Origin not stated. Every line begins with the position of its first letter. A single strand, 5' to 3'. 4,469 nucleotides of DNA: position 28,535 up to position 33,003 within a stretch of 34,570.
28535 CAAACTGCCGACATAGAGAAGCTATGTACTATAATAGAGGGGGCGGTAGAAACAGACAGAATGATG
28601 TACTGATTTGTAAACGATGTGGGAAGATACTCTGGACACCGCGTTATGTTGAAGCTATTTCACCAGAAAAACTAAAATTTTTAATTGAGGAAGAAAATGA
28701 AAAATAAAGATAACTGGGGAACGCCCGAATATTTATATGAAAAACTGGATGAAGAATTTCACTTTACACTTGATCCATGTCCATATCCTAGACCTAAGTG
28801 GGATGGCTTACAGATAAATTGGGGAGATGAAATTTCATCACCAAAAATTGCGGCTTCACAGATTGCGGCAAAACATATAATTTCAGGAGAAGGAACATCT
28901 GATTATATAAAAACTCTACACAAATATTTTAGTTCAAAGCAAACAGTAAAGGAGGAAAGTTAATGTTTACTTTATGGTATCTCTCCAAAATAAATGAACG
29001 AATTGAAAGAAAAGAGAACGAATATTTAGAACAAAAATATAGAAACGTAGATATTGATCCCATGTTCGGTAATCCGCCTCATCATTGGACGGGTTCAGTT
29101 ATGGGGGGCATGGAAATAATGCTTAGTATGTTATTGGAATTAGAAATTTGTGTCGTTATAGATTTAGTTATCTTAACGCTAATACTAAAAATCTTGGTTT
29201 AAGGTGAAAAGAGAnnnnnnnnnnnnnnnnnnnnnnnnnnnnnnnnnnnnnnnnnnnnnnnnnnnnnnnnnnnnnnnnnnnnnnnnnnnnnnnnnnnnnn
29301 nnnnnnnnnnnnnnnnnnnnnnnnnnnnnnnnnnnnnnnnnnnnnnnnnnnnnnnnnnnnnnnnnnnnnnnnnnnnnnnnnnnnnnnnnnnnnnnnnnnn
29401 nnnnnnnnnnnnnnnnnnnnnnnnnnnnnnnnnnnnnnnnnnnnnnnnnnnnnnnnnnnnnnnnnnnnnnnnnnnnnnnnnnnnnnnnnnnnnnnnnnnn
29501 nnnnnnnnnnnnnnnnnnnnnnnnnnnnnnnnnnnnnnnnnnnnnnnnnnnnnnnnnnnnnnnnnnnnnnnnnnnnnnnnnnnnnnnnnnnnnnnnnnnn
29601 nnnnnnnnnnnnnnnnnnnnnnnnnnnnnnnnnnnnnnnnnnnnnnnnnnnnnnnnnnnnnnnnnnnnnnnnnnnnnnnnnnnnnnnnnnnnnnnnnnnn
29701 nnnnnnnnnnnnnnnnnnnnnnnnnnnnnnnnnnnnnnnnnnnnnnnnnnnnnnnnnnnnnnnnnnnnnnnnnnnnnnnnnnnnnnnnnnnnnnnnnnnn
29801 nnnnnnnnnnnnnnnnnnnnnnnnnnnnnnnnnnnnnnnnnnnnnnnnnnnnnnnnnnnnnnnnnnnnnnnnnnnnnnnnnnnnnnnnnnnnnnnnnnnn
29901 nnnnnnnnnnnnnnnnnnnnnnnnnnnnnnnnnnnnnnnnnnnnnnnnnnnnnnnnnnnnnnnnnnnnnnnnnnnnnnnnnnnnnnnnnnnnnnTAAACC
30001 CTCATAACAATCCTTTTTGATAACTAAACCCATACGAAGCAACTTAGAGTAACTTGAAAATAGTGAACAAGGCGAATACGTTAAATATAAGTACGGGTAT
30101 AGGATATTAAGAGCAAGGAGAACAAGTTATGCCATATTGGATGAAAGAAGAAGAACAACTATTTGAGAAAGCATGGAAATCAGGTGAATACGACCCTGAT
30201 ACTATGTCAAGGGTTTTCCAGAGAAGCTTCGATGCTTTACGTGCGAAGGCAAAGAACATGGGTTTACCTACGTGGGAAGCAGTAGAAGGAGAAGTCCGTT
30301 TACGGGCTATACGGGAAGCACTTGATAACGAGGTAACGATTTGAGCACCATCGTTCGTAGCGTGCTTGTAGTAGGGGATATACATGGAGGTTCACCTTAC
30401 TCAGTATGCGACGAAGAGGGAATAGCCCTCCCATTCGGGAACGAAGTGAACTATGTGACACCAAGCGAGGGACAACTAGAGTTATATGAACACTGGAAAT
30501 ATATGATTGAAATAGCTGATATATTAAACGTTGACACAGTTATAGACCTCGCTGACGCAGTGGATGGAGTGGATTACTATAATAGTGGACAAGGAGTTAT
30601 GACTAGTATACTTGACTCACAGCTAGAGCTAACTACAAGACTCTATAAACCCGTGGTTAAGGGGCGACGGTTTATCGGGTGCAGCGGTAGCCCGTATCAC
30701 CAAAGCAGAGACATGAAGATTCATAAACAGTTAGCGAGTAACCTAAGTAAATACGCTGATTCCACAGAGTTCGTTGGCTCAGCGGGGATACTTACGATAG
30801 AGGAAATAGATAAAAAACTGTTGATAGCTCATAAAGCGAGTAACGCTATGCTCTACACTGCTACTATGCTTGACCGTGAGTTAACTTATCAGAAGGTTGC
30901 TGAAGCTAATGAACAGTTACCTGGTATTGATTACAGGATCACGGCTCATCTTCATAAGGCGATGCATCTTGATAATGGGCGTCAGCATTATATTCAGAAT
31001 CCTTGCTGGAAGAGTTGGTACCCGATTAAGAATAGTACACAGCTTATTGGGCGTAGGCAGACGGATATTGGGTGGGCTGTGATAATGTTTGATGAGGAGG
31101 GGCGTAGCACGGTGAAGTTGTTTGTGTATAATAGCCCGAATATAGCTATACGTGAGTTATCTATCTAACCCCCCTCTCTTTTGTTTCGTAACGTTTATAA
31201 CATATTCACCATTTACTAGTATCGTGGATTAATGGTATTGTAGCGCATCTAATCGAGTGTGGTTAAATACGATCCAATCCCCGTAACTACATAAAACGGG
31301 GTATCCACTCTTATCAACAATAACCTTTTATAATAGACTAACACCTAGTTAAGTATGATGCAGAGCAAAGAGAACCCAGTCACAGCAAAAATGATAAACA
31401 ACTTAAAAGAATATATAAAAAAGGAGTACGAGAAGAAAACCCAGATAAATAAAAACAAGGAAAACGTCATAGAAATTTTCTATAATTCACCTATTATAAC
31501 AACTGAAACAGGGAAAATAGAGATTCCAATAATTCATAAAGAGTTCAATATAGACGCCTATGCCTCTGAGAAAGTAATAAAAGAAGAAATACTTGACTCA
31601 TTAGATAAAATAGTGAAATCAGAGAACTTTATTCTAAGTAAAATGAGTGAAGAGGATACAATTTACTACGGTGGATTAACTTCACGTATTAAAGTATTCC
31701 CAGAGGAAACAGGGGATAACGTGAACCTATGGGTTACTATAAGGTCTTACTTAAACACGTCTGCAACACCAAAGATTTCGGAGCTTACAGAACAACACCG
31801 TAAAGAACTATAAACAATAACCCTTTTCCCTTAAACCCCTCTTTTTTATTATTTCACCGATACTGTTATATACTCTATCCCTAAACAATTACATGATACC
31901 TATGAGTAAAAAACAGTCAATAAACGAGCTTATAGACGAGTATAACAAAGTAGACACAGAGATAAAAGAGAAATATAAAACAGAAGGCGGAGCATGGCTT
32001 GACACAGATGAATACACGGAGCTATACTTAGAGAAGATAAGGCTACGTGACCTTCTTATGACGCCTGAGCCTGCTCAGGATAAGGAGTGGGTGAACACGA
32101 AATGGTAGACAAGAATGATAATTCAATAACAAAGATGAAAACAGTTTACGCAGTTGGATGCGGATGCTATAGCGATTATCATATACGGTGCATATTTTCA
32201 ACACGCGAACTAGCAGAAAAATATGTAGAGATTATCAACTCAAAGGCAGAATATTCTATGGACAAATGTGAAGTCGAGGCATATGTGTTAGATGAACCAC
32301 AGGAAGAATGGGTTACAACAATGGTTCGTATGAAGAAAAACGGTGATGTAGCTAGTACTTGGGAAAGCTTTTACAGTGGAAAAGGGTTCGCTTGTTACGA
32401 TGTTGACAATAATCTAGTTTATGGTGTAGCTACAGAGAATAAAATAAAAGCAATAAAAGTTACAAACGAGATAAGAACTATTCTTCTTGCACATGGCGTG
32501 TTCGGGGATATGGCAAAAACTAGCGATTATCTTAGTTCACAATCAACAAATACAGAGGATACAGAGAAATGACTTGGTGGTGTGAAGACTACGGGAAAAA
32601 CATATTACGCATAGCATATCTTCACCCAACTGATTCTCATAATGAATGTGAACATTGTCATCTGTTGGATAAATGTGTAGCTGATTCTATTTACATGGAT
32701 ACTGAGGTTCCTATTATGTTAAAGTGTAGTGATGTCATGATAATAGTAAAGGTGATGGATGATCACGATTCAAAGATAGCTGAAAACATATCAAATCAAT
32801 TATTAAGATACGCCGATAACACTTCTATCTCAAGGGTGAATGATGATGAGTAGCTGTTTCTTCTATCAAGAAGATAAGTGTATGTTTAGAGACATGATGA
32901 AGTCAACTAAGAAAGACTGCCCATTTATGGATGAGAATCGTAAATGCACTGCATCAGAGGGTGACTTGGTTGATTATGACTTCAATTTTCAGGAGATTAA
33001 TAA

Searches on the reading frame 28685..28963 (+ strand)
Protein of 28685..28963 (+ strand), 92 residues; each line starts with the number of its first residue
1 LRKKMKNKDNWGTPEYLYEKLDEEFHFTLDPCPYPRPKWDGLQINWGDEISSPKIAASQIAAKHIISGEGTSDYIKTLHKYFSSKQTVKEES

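Call 67: search_protein_families(library=pfam, proteins=[window:28685-28963:+], max_evalue=0.05)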
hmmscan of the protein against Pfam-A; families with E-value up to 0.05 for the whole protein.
window:28685-28963:+ (92 aa): 1 family
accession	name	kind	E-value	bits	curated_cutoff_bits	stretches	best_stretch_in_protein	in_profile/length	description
PF05869.16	Dam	-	0.0021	18.2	28.1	1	4-32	5-34/169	DNA N-6-adenine-methyltransferase (Dam)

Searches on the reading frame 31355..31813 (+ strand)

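Call 67: search_protein_families(library=pfam, proteins=[window:31355-31813:+], max_evalue=0.05)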
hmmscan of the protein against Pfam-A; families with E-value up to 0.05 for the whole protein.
window:31355-31813:+ (152 aa): 1 family
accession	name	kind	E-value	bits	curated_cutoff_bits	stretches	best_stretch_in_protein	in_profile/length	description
PF04878.18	Baculo_p48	-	0.014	14.8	25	1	11-49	50-88/371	Baculovirus P48 protein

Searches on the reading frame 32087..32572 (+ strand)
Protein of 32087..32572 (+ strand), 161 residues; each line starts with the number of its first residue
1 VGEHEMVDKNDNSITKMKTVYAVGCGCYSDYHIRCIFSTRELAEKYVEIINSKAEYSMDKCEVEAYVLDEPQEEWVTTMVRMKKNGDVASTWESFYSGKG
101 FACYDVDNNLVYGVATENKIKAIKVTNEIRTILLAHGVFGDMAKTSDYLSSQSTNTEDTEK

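Call 67: search_protein_families(library=pfam, proteins=[window:32087-32572:+], max_evalue=0.05)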
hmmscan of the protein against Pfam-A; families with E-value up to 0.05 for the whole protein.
window:32087-32572:+ (161 aa): 1 family
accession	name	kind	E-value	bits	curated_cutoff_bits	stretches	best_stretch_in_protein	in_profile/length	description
PF24024.1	DUF7336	-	2.7e-05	24.4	25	1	18-64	1-52/60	Domain of unknown function (DUF7336)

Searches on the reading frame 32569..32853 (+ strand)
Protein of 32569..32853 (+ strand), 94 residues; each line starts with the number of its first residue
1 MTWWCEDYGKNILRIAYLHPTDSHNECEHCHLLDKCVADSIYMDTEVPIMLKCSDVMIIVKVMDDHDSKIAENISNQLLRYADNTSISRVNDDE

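Call 67: search_protein_families(library=pfam, proteins=[window:32569-32853:+], max_evalue=0.05)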
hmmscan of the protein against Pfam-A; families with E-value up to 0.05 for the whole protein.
window:32569-32853:+ (94 aa): 3 families
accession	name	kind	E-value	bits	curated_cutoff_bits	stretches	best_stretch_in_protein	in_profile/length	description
PF22094.2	CED4_WHD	-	0.0036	17.9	26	1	37-85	5-53/95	CED4, winged-helix domain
PF16851.10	Stomagen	-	0.012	16.1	27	1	18-49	10-39/50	Stomagen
PF01718.22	Orbi_NS1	-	0.037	12.7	27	1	22-82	332-390/519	Orbivirus non-structural protein NS1, or hydrophobic tubular protein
